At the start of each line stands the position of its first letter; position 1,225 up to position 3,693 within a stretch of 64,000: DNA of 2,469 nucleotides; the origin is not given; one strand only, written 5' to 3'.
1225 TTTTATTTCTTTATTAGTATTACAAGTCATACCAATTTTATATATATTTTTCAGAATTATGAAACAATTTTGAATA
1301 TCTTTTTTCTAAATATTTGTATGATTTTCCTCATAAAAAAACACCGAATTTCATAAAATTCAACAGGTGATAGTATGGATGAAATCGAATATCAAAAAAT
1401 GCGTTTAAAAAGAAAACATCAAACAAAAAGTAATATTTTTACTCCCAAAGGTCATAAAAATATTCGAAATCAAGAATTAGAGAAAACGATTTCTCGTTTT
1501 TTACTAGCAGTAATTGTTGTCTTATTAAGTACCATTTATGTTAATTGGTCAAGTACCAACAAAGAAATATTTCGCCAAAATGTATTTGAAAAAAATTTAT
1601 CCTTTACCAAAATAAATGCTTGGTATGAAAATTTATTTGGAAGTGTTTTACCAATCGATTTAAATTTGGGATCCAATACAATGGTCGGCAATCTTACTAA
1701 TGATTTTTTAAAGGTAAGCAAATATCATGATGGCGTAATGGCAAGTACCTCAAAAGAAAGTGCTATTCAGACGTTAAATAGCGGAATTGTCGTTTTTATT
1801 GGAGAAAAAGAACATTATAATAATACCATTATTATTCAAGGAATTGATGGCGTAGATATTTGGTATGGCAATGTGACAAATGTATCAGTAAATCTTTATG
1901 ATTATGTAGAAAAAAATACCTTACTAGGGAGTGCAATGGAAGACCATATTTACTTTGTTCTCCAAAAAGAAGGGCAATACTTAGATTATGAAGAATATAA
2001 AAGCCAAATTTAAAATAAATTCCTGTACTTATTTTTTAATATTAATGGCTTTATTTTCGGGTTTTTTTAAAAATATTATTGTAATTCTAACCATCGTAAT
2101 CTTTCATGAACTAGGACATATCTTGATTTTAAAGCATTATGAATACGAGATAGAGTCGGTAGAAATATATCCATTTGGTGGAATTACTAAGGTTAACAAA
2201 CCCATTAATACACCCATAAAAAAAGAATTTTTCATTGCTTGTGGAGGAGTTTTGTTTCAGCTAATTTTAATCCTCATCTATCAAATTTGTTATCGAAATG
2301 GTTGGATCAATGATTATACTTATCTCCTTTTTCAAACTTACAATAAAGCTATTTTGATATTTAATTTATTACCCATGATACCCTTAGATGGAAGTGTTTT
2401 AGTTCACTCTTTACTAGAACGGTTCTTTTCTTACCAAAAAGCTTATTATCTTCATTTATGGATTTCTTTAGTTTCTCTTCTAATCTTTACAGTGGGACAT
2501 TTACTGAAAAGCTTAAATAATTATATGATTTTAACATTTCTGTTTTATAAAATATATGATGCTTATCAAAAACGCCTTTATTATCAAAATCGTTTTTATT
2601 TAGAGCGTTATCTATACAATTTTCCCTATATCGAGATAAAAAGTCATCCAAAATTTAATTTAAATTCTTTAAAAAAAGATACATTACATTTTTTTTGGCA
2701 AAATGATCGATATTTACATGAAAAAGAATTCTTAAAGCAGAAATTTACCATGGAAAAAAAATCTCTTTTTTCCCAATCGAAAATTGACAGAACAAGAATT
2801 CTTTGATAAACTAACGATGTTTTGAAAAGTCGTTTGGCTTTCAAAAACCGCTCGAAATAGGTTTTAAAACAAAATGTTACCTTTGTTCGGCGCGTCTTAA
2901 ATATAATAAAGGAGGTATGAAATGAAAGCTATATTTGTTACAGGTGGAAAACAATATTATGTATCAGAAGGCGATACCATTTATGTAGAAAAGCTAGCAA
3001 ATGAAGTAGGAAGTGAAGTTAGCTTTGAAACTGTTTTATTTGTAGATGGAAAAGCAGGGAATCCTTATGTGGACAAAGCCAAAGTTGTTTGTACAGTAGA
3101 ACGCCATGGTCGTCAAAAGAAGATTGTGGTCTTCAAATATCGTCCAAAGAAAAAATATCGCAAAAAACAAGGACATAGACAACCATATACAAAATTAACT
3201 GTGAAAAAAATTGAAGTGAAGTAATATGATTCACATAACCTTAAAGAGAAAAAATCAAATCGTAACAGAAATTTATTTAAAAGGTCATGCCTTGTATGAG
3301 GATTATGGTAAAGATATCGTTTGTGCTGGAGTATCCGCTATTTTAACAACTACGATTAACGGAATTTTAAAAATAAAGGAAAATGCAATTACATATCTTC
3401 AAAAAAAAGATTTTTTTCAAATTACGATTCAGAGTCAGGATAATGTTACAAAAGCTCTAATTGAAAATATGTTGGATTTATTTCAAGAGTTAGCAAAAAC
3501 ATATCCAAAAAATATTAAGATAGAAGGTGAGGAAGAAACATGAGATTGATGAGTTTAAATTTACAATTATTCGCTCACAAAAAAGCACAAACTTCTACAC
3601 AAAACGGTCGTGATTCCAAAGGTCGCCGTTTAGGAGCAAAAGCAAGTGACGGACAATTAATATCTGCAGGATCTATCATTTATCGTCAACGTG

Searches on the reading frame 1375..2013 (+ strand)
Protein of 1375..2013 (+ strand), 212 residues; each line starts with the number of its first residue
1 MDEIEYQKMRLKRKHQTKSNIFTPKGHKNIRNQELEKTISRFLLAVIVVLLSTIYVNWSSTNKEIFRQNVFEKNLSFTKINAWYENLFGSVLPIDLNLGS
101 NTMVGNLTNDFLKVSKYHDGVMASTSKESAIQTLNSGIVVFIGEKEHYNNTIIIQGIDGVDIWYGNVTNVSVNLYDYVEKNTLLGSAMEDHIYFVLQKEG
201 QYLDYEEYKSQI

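Call 4: search_protein_families(library=pfam, proteins=[window:1375-2013:+], max_evalue=1)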
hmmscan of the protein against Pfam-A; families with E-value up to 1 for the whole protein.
window:1375-2013:+ (212 aa): 1 family
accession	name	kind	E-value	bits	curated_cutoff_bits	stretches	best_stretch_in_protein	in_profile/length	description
PF01551.29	Peptidase_M23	-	1.2e-11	45.1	28.7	1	117-204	2-95/96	Peptidase family M23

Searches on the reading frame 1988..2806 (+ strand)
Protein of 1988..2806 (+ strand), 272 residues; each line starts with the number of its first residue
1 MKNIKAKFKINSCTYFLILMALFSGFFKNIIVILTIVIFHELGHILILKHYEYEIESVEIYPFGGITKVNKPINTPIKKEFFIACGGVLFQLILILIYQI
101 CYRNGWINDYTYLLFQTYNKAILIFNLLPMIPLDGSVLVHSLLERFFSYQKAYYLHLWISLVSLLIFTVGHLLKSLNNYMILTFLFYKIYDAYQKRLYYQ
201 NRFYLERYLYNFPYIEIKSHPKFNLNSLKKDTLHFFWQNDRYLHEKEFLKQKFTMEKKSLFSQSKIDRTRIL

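Call 4: search_protein_families(library=pfam, proteins=[window:1988-2806:+], max_evalue=1)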
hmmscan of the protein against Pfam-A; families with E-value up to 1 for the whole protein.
window:1988-2806:+ (272 aa): 2 families
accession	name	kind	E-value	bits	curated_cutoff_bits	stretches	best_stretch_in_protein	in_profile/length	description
PF02163.28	Peptidase_M50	-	2.6e-14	53.5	27.2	2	30-98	3-96/221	Peptidase family M50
PF13398.12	Peptidase_M50B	-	0.32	11.1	26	1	15-177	4-157/201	Peptidase M50B-like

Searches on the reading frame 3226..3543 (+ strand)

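Call 4: search_protein_families(library=pfam, proteins=[window:3226-3543:+], max_evalue=1)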
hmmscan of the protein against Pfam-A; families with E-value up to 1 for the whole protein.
window:3226-3543:+ (105 aa): 1 family
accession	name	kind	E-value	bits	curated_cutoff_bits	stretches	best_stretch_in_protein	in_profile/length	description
PF04327.17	Peptidase_Prp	-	2.1e-23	82.8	27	1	1-98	1-90/90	Cysteine protease Prp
